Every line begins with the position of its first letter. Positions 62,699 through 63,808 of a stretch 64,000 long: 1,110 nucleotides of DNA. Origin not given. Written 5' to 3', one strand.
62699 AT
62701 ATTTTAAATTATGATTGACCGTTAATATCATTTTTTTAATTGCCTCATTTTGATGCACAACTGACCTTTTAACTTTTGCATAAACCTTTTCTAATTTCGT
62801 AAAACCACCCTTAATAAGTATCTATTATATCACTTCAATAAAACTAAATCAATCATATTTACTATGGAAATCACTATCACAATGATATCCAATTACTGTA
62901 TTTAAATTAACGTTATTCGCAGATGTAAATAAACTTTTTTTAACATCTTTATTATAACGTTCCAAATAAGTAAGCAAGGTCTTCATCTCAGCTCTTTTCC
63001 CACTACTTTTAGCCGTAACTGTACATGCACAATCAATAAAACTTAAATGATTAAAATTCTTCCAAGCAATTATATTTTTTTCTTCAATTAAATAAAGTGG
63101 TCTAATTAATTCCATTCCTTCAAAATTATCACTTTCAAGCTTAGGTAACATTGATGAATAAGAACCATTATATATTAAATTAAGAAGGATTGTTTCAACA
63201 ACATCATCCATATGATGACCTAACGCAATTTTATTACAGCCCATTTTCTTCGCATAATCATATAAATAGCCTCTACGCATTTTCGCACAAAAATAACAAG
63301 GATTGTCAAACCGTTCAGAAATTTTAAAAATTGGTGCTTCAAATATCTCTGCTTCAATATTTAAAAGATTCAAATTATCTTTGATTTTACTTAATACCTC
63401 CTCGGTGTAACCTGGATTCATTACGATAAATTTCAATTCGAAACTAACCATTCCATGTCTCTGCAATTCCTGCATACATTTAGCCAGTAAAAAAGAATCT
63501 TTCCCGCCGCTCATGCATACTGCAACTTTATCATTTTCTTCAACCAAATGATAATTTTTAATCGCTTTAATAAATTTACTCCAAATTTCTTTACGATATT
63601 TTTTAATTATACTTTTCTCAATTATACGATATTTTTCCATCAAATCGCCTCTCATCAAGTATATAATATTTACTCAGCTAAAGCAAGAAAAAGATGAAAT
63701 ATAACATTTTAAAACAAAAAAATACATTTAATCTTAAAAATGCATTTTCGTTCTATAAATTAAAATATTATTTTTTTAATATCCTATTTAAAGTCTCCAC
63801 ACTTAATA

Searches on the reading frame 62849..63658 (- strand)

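Call 49: search_protein_families(library=pfam, proteins=[window:62849-63658:-], max_evalue=0.01)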
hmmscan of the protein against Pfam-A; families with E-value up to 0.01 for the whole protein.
window:62849-63658:- (269 aa): 2 families
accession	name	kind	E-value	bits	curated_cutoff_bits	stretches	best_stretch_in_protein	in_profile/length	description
PF01171.26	ATP_bind_3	-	2e-15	57.5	27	1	44-208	1-164/182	PP-loop family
PF03054.22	tRNA_Me_trans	-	0.00051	20.2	20.6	0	44-150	2-128/202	tRNA methyl transferase HUP domain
